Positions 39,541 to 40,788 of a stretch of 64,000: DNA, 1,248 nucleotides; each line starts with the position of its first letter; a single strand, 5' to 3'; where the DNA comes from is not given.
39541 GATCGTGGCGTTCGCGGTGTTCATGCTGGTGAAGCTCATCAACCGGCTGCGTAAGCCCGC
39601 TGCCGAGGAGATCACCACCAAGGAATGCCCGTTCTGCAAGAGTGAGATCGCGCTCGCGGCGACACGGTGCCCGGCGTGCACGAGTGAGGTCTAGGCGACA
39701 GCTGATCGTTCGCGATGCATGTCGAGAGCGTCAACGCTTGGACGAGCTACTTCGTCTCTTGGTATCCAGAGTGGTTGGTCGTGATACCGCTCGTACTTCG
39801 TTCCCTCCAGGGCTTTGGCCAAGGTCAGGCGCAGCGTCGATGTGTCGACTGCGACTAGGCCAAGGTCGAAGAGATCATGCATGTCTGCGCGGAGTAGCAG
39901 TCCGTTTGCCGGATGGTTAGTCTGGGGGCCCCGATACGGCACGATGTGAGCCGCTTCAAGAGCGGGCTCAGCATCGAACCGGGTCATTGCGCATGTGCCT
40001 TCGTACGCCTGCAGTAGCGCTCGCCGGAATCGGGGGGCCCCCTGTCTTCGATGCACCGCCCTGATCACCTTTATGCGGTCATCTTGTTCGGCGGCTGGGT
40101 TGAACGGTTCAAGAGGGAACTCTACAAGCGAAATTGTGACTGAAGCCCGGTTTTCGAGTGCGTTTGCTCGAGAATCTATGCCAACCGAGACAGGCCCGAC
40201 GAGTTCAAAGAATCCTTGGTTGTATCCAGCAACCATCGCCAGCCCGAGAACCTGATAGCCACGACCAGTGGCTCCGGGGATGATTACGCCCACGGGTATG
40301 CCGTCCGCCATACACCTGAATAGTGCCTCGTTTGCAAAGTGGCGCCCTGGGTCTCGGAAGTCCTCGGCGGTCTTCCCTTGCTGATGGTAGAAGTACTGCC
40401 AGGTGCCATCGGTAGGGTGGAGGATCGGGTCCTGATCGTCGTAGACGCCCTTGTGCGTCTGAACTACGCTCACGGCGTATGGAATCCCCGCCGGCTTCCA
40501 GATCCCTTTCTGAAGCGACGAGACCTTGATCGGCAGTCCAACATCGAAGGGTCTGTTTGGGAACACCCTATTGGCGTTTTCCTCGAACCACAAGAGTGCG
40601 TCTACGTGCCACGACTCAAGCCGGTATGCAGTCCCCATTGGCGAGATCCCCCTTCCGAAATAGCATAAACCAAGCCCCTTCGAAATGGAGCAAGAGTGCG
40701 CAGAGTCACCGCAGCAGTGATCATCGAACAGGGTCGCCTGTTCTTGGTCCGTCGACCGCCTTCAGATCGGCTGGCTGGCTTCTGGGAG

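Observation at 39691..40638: Low-GC HNH nuclease with unassigned N-terminal domain: candidate modification-dependent (type IV) restriction enzyme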

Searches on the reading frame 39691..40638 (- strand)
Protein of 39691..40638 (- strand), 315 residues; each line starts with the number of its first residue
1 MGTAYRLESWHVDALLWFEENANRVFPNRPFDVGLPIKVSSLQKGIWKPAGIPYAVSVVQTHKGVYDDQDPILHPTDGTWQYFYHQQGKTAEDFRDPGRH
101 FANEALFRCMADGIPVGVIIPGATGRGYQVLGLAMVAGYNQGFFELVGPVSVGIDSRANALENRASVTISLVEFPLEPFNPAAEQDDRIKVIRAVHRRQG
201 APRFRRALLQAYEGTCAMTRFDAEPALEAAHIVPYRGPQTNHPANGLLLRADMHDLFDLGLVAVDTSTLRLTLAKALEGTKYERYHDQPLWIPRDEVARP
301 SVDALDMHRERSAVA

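Call 3: search_protein_families(library=pfam, proteins=[window:39691-40638:-], max_evalue=0.1)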
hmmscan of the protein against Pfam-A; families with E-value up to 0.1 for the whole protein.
window:39691-40638:- (315 aa): 1 family
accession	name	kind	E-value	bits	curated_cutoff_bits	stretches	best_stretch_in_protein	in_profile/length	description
PF13391.12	HNH_2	-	3.8e-13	49.5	21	1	216-265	1-66/66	HNH endonuclease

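Call 4: search_protein_families(library=ncbifam, proteins=[window:39691-40638:-], max_evalue=0.1)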
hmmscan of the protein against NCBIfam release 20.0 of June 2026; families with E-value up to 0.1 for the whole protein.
window:39691-40638:- (315 aa): 1 family
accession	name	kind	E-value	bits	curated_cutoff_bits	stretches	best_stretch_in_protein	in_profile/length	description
NF045808.1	PT-DNA_restrict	exception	1.7e-11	43.8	180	1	196-309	157-279/284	phosphorothioated DNA-binding restriction endonuclease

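Call 5: search_protein_families(library=padloc, proteins=[window:39691-40638:-], max_evalue=0.1)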
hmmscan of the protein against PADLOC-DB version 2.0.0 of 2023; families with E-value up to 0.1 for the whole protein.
window:39691-40638:- (315 aa): 3 families
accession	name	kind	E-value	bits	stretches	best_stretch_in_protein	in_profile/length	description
PDLC04132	HNH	-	2.4e-14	51.1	1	192-310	145-269/286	-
PDLC03546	HNH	-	3.6e-07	27.5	1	198-267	156-228/282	Type II restriction enzyme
PDLC03529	REase_II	-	0.012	12.8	1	217-267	285-338/389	Type II restriction enzyme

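Call 6: search_solved_structures(query=window:39691-40638:-, max_evalue=1, show_alignments=3)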
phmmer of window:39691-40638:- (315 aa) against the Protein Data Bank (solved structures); distinct sequences matched with E-value up to 1: 1.
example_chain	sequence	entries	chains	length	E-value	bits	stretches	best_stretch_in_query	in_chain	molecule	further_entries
6yex_A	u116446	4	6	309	0.037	16.6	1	191-266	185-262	HNH endonuclease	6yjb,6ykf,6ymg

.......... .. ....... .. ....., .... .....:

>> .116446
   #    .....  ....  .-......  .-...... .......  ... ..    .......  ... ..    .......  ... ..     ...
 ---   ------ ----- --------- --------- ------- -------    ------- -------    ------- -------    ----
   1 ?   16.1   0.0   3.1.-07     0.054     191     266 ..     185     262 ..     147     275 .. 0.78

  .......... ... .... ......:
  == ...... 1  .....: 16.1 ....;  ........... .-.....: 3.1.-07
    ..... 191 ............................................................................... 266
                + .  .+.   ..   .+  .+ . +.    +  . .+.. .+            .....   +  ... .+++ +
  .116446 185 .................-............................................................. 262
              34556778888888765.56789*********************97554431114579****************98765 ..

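Call 7: find_homologous_proteins(query=window:39691-40638:-)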
Query window:39691-40638:- (315 aa): 2692 proteins with E <= 0.001 among 6388 candidates; the best 120 are listed.
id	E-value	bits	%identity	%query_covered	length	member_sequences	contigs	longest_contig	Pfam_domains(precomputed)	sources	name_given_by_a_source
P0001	1.4e-214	729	100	100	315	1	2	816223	PF13391.13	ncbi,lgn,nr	ncbi:MAG: HNH endonuclease [Actinobacteria bacterium]|nr:MAG: HNH endonuclease [Actinomycetota bacte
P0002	9.3e-162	556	77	100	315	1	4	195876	PF13391.13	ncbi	ncbi:MAG: HNH endonuclease [Coriobacteriia bacterium]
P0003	1.9e-156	538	74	100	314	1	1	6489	PF13391.13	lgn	-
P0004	1.1e-148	513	71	100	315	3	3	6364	PF13391.13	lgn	-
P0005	4.2e-148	511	71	99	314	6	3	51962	PF13391.13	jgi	-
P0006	4.5e-148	511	70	99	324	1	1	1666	PF13391.13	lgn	-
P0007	1.3e-147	509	71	100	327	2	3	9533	PF13391.13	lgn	-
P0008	1.5e-147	509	70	100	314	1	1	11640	PF13391.13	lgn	-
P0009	5.3e-145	501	70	99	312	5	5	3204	PF13391.13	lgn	-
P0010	9.3e-145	500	70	100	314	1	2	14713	PF13391.13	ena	-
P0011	1.5e-144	499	69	100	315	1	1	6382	PF13391.13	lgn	-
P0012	3.6e-144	498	71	100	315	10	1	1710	PF13391.13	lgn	-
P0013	1.1e-143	497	69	100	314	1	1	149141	PF13391.13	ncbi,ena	-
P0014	1.5e-143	496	67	100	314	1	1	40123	PF13391.13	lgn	-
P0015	1.7e-143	496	69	100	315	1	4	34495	PF13391.13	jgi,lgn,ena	jgi:hypothetical protein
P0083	4.2e-131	455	63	100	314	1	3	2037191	PF13391.13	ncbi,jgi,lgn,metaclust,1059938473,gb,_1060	metaclust:\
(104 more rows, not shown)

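Call 10: search_solved_structures(query=A1, max_evalue=10, show_alignments=5)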
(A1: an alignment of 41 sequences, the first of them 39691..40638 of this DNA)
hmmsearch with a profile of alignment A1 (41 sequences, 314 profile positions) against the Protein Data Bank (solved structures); distinct sequences matched with E-value up to 10: 7.
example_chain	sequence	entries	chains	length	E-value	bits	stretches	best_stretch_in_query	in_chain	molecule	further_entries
6yex_A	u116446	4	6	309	6.6e-05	25.3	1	192-272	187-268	HNH endonuclease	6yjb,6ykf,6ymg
4n80_A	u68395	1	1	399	0.18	14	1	192-240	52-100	Uncharacterized protein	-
4m5f_A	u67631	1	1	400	0.18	14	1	192-240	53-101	Uncharacterized protein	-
4n7s_A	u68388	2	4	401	0.18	14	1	192-240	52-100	Uncharacterized protein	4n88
4m5e_A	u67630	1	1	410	0.19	13.9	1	192-240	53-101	Uncharacterized protein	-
3wa5_A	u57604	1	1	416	0.19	13.9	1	192-240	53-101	Type VI secretion exported 3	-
4luq_A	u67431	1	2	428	0.2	13.9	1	192-240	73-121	Uncharacterized protein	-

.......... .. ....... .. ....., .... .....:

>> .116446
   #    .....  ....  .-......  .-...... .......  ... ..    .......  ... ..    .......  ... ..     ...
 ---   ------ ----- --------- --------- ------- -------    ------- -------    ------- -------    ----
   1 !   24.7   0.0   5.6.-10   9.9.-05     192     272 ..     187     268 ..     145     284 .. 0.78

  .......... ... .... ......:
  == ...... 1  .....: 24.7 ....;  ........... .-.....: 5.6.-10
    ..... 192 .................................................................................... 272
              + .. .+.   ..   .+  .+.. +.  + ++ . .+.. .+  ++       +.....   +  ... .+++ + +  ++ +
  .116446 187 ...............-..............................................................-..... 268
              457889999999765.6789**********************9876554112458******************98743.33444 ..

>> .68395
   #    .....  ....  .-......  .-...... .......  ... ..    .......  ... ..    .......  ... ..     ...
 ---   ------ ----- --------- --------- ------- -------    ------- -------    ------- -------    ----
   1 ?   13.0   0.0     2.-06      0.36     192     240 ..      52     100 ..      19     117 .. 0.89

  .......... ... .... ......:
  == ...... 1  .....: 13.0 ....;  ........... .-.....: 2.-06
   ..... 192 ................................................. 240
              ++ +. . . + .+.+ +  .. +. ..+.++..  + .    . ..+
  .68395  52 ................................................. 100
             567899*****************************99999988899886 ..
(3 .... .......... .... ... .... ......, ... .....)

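Call 15: find_encoding_contigs(protein=P0083, flank=6000, max_places=3)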
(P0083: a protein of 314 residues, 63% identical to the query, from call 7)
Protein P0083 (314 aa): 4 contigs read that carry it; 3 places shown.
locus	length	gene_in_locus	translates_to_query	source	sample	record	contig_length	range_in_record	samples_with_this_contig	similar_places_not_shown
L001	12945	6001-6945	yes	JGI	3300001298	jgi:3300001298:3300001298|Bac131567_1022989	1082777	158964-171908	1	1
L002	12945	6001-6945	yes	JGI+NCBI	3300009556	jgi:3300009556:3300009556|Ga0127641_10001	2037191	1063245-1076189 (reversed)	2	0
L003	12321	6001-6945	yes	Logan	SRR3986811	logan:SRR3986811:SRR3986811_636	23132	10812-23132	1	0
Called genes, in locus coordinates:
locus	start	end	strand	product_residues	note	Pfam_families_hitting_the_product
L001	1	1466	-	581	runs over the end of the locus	PF14716:HHH_8, PF00633:HHH (faint), PF14520:HHH_5, PF14791:DNA_pol_B_thumb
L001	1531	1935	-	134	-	PF01850:PIN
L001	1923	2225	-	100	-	-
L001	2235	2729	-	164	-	PF00583:Acetyltransf_1, PF13673:Acetyltransf_10, PF13508:Acetyltransf_7, PF14542:Acetyltransf_CG, PF08445:FR47 (weak)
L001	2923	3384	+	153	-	-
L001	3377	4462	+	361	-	PF01381:HTH_3, PF06114:Peptidase_M78 (weak)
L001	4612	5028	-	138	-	PF13310:Virulence_RhuM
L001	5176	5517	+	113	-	PF03819:MazG (faint), PF12643:MazG-like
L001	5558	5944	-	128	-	PF00293:NUDIX, PF14815:NUDIX_4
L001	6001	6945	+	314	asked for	PF13391:HNH_2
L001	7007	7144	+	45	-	-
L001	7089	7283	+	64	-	-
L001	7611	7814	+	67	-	-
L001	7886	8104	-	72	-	-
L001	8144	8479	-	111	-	PF02452:PemK_toxin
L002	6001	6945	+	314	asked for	PF13391:HNH_2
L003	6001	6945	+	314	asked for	PF13391:HNH_2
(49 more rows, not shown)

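Call 16: find_encoding_contigs(protein=P0002, flank=6000, max_places=3)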
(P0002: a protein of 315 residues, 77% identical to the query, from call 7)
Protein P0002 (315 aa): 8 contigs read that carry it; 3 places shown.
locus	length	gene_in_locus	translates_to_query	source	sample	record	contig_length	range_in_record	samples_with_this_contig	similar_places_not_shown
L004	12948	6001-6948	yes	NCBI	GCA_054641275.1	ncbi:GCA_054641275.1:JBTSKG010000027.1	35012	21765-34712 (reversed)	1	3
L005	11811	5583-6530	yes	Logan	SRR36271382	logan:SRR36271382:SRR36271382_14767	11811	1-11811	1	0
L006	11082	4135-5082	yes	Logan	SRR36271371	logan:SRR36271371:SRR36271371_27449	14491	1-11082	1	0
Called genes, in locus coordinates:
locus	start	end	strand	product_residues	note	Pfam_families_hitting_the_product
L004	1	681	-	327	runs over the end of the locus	?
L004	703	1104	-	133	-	PF01850:PIN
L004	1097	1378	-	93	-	PF01402:RHH_1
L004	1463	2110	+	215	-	PF00730:HhH-GPD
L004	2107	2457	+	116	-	-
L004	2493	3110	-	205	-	PF02661:Fic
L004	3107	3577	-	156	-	PF01381:HTH_3 (weak)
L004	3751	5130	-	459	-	PF04326:SLFN_AlbA_2, PF13749:HATPase_c_4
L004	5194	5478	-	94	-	PF08734:GYD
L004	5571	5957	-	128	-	PF00293:NUDIX, PF14815:NUDIX_4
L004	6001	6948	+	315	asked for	PF13391:HNH_2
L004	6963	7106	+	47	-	-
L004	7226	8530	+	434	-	PF00732:GMC_oxred_N, PF00890:FAD_binding_2 (faint), PF01266:DAO (weak), PF07992:Pyr_redox_2 (faint), PF13450:NAD_binding_8 (faint), PF05199:GMC_oxred_C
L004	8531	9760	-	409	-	PF04101:Glyco_tran_28_C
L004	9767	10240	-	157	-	PF01741:MscL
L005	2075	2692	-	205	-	PF02661:Fic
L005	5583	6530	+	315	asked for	PF13391:HNH_2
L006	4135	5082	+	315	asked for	PF13391:HNH_2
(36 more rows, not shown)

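Call 17: predict_structure(alignment_id=A1)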
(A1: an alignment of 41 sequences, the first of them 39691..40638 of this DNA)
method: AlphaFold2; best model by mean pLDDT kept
length: 315 residues; sequences in the alignment: 41
mean_pLDDT: 68.6   pTM: 0.52
mean pLDDT of the five models: 68.6, 67.4, 66.7, 64.9, 59.7
residues with pLDDT >= 90: 96; 70-90: 75; 50-70: 44; < 50: 100
segments of 3 or more residues with pLDDT < 50: 1-3, 155-176, 183-251, 312-315
pLDDT, mean of each block of 10 residues (from residue 1): 64 92 93 89 88 92 76 86 92 92 95 94 90 95 94 51 40 43 43 33 44 46 41 30 29 56 75 78 80 63 60 36
secondary structure, 60 per line:
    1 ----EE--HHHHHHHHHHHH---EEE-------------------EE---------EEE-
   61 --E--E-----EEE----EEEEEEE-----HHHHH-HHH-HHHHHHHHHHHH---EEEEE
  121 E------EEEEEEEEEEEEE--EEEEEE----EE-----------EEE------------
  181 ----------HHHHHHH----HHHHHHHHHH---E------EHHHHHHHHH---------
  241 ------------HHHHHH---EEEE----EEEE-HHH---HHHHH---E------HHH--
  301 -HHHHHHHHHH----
elements in order: H9-20 E24-26 E57-59 E72-74 E79-85 H91-95 H101-112 E116-121 E128-140 E143-148 E166-168 H191-197 H202-211 H223-231 H253-258 E262-265 E270-273 H281-285 H302-311

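Call 19: fold_search(model_id=the predicted structure, library=pdb)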
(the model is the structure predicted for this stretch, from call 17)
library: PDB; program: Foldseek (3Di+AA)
matches with E <= 10: 278; with E <= 0.001: 1
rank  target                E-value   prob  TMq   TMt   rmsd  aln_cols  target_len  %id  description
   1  4rzl_A                8.3e-04  0.96  0.25  0.32  15.3       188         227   16  DNA recognition domain of the cytosine modification-dependent restriction endonuclease LpnPI (released 2015-06-10)
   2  6a5n_A                1.0e-03  0.99  0.22  0.15  11.7       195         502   18  Crystal structure of Arabidopsis thaliana SUVH6 in complex with methylated DNA (released 2018-08-29)
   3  3q0d_X                1.1e-03  1.00  0.22  0.45   4.7       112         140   24  Crystal structure of SUVH5 SRA- hemi methylated CG DNA complex (released 2011-02-23)
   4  4qen_A                2.6e-03  0.98  0.20  0.14   8.8       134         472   21  crystal structure of KRYPTONITE in complex with mCHH DNA and SAH (released 2014-07-30)
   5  3q0d_A                3.1e-03  1.00  0.22  0.43   5.2       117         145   23  Crystal structure of SUVH5 SRA- hemi methylated CG DNA complex (released 2011-02-23)
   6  3q0b_X                4.8e-03  1.00  0.28  0.54   5.0       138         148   25  Crystal structure of SUVH5 SRA- fully methylated CG DNA complex in space group P42212 (released 2011-02-02)
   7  4oc8_A                1.0e-02  0.97  0.24  0.20   5.5       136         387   20  DNA modification-dependent restriction endonuclease AspBHI (released 2014-03-19)
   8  4oc8_C                1.4e-02  0.96  0.24  0.33   5.7       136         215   20  DNA modification-dependent restriction endonuclease AspBHI (released 2014-03-19)
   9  7v9p_B                2.3e-01  0.07  0.10  0.05  10.1       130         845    8  Crystal structure of the lanthipeptide zinc-metallopeptidase EryP from saccharopolyspora erythraea in intermediate sta (released 2022-05-11)
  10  4ywn_A                4.0e-01  0.08  0.09  0.19  13.9        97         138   10  Crystal structure of NADH-FMN oxidoreductase from Mycobacterium avium (released 2015-04-01)
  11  6mg6_B                5.1e-01  0.06  0.09  0.09   9.6        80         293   12  Crystal structure of carbon-nitrogen hydrolase from Helicobacter pylori G27 (released 2018-09-26)
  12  7p6u_A                5.5e-01  0.06  0.13  0.06  14.3       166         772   10  Lon protease from Thermus Thermophilus (released 2021-10-27)
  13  6mg6_A                7.0e-01  0.05  0.09  0.09   9.6        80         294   12  Crystal structure of carbon-nitrogen hydrolase from Helicobacter pylori G27 (released 2018-09-26)
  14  8ct0_C                7.9e-01  0.04  0.11  0.17  12.4       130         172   12  Crystal structure of FAD reductase CtcQ from Kitasatospora aureofaciens in complex with FAD and NAD (released 2023-05-17)
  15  8ct0_H                7.9e-01  0.04  0.11  0.17  17.4       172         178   13  Crystal structure of FAD reductase CtcQ from Kitasatospora aureofaciens in complex with FAD and NAD (released 2023-05-17)
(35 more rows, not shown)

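Call 20: find_related_loci(query=A1, collection=genome_contigs, flank=5000)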
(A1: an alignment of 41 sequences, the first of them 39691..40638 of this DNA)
Query A1 (315 aa) in genome_contigs; peptide patterns used: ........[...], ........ (x = any residue, [..] = any of these).
89 stretches matched a pattern; 26 encode a relative of the query (tblastn E <= 1e-3); 26 distinct loci.
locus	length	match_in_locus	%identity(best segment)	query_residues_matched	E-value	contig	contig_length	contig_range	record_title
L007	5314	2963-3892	71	5-315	1e-153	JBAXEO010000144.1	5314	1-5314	MAG: Coriobacteriia bacterium isolate ELA247 MAG247_144, whole genome shotgun sequence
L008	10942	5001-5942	69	1-315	2e-147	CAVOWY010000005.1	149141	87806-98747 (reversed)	MAG: uncultured Actinomycetes bacterium isolate MFD00032.bin.2.70 genome assembly, contig: contig_19036, whole genome sh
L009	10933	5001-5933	70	5-315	1e-147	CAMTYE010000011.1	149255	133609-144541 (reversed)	MAG: uncultured actinobacterium isolate G04_MAG_00041 genome assembly, contig: G04_MAG_00041_000000000004, whole genome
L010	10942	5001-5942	67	1-315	6e-146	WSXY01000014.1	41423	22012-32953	MAG: Actinobacteria bacterium isolate X3_MetaBAT.18 scaffold_632, whole genome shotgun sequence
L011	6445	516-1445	68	5-315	4e-143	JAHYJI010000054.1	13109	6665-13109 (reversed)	MAG: Coriobacteriia bacterium isolate KA18 NODE_2268_length_13109_cov_9.020952, whole genome shotgun sequence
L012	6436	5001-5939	68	3-315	3e-141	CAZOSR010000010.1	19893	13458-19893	MAG TPA_asm: uncultured Coriobacteriaceae bacterium isolate binchicken_co27_17 genome assembly, contig: NODE_4785_length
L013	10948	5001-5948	67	1-315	2e-134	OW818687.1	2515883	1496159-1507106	metagenome genome assembly, chromosome: 1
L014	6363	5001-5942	62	1-315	1e-131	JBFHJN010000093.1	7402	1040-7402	MAG: Coriobacteriia bacterium isolate Mix_sand07.2021.05.G.64 k141_2732257_length_7402_cov_15.7555, whole genome shotgun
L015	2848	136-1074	62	1-315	9e-138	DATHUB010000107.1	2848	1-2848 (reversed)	MAG TPA_asm: Coriobacteriia bacterium isolate SMAG_U16095 k141_840048, whole genome shotgun sequence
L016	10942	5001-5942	62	1-315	7e-132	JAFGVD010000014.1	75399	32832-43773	MAG: Coriobacteriia bacterium isolate ZodW_Metabat.125 k87_3703923, whole genome shotgun sequence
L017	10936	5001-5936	67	5-315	4e-138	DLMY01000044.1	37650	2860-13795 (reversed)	MAG TPA_asm: Actinobacteria bacterium UBA7524 UBA7524_contig_158, whole genome shotgun sequence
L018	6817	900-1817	59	6-315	8e-119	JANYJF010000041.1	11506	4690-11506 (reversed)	MAG: Coriobacteriia bacterium isolate GL140_3_metabinner_7 GL140_3_k141_1161282, whole genome shotgun sequence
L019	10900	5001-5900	60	7-315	2e-116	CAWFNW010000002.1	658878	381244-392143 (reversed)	MAG: uncultured Actinomycetes bacterium isolate MFD05942.bin.1.20 genome assembly, contig: contig_19889, whole genome sh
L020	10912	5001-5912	60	7-314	5e-116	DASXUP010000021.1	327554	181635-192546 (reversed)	MAG TPA_asm: Coriobacteriia bacterium isolate SMAG_U4721 k141_322803, whole genome shotgun sequence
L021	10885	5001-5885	61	12-314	3e-105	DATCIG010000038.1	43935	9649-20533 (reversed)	MAG TPA_asm: Coriobacteriia bacterium isolate SMAG_U7853 k141_28297, whole genome shotgun sequence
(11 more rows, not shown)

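Call 28: search_solved_structures(query=A4, max_evalue=10, show_alignments=5)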
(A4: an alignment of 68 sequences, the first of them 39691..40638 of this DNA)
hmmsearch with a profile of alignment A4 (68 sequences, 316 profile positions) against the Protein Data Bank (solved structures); distinct sequences matched with E-value up to 10: 2.
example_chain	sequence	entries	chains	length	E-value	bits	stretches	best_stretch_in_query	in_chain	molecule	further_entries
6yex_A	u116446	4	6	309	1.2e-10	44.3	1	184-277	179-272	HNH endonuclease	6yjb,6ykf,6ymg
4qen_A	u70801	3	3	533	0.76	12.1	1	59-143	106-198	Histone-lysine N-methyltransferase, H3 lysine-9 specific SUVH4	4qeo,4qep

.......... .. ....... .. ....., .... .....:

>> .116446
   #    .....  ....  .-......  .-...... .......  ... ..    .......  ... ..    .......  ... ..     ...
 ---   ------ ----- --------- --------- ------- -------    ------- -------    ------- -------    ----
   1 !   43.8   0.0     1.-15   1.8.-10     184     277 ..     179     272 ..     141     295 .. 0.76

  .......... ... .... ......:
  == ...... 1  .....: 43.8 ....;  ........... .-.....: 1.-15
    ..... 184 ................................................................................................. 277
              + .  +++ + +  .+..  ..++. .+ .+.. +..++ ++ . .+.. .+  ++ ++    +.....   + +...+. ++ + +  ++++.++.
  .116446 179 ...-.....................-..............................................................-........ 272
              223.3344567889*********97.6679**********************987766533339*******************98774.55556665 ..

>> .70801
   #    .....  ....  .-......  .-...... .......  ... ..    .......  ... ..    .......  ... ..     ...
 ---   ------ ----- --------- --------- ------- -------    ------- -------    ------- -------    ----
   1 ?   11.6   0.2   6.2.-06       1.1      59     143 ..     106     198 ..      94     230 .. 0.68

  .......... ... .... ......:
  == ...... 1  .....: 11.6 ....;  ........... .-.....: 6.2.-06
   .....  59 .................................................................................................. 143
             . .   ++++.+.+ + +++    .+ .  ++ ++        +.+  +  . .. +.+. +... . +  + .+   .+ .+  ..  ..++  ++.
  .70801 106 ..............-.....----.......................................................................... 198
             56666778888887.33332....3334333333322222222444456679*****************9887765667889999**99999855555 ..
